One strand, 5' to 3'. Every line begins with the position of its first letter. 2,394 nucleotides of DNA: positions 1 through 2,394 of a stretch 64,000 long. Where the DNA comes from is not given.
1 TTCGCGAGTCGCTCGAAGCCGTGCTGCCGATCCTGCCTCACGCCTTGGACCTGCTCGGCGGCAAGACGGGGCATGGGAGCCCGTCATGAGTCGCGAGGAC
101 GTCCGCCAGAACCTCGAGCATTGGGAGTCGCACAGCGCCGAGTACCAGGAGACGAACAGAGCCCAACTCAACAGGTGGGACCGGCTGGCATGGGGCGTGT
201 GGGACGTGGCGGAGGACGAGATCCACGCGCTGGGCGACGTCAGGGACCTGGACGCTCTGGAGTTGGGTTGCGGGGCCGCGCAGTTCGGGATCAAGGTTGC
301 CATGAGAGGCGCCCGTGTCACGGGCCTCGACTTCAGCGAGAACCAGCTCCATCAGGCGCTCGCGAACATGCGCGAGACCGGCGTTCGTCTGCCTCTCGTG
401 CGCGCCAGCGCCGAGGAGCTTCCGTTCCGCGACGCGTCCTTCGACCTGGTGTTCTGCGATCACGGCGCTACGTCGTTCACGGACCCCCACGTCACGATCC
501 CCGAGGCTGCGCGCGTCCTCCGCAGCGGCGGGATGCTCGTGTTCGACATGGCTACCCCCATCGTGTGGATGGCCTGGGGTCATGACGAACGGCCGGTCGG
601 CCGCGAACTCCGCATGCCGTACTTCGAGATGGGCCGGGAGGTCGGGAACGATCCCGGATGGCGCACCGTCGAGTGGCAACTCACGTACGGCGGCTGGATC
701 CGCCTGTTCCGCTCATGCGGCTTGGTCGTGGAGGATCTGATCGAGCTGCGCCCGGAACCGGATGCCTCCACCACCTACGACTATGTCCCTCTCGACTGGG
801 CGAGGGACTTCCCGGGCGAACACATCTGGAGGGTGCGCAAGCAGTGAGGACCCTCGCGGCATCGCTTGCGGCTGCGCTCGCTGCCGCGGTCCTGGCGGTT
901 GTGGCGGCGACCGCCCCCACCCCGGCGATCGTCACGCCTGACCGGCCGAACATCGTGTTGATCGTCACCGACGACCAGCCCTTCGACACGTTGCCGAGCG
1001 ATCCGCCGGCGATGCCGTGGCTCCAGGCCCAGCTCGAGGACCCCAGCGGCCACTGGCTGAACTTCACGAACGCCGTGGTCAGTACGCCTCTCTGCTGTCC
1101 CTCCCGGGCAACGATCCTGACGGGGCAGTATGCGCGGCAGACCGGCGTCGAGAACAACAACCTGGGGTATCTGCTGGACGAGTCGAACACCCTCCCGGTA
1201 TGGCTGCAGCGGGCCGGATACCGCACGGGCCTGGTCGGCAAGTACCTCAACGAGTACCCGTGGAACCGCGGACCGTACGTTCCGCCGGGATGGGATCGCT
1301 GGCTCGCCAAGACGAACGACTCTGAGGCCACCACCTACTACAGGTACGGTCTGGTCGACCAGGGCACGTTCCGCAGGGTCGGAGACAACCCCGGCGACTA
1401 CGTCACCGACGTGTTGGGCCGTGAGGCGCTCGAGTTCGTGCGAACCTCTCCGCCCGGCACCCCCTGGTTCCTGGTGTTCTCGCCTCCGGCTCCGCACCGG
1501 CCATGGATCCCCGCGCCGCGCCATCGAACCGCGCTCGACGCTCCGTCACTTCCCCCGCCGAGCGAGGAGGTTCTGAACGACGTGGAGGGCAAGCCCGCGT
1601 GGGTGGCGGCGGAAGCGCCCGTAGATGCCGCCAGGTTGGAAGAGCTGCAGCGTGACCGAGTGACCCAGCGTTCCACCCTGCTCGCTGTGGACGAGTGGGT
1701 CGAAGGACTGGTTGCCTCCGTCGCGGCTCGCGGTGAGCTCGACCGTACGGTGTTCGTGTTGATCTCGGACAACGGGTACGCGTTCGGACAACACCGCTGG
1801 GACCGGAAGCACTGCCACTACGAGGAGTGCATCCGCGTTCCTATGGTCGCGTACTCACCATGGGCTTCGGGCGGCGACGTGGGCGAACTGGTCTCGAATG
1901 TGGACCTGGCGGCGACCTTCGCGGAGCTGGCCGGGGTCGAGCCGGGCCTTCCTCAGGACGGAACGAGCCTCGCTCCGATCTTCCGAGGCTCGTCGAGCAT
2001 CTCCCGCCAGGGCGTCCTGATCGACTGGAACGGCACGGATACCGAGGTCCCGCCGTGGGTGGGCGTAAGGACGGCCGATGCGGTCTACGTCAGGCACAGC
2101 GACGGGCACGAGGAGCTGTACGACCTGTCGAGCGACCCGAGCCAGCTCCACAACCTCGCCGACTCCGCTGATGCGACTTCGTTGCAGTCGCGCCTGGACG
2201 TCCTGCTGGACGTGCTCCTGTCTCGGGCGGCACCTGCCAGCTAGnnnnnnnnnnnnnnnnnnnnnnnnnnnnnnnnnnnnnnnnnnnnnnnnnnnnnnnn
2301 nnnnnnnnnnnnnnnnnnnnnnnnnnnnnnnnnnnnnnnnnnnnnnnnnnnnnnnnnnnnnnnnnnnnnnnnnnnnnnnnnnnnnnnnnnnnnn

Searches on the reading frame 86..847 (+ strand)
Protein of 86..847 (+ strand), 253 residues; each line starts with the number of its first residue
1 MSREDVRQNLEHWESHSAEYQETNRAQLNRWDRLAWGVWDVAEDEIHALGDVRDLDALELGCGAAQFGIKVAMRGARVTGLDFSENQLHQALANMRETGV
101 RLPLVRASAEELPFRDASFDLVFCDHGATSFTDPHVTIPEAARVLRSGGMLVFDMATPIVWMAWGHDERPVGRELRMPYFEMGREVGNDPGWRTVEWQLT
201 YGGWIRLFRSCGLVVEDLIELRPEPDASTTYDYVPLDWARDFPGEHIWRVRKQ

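Call 18: search_protein_families(library=pfam, proteins=[window:86-847:+])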
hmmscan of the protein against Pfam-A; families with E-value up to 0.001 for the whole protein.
window:86-847:+ (253 aa): 9 families
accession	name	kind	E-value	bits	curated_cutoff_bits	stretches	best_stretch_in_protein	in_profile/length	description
PF08241.18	Methyltransf_11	-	3.9e-22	79.1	21.2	1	58-153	1-95/95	Methyltransferase domain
PF13649.12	Methyltransf_25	-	1.4e-19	71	27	1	58-149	2-97/97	Methyltransferase domain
PF13847.12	Methyltransf_31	-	9e-16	58.3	27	1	55-154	5-110/145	Methyltransferase domain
PF01209.24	Ubie_methyltran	-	2e-13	50.7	20.1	1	49-152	43-150/233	ubiE/COQ5 methyltransferase family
PF08242.18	Methyltransf_12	-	1.3e-11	45.5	30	1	58-151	1-98/98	Methyltransferase domain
PF03141.22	Methyltransf_29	-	1.7e-07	30.6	23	1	56-158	120-221/506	Putative S-adenosyl-L-methionine-dependent methyltransferase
PF13489.12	Methyltransf_23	-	1.2e-06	28.8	27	1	44-167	11-124/164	Methyltransferase domain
PF13578.12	Methyltransf_24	-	0.00019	22.7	26.3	1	58-154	1-103/105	Methyltransferase domain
PF05958.17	tRNA_U5-meth_tr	-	0.00069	19.2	23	1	53-112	201-261/357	tRNA (Uracil-5-)-methyltransferase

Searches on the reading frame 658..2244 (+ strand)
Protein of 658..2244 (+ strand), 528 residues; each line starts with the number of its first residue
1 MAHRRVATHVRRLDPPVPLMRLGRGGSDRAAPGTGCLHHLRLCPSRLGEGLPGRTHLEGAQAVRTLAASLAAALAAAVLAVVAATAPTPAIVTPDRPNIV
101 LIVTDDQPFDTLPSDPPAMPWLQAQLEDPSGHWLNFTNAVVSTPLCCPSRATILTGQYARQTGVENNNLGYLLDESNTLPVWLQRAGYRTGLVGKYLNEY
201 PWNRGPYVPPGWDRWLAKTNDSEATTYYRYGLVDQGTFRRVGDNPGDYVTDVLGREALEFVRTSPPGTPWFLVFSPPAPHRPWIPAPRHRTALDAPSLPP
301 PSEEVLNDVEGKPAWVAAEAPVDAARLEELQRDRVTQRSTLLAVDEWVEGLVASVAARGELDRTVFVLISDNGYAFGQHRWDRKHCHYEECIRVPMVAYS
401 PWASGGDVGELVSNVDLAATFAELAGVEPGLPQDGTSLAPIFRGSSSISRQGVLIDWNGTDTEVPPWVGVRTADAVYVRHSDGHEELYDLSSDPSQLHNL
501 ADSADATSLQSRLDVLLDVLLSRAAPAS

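Call 18: search_protein_families(library=pfam, proteins=[window:658-2244:+])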
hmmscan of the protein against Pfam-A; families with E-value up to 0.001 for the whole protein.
window:658-2244:+ (528 aa): 3 families
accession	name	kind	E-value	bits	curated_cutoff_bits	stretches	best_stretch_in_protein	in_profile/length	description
PF00884.28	Sulfatase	-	1.7e-41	142.9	25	1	97-427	1-301/301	Sulfatase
PF16347.10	SGSH_C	-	1.7e-17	64.4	29.3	1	377-516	1-147/154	N-sulphoglucosamine sulphohydrolase, C-terminal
PF01663.27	Phosphodiest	-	0.00057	20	23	0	144-168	42-66/342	Type I phosphodiesterase / nucleotide pyrophosphatase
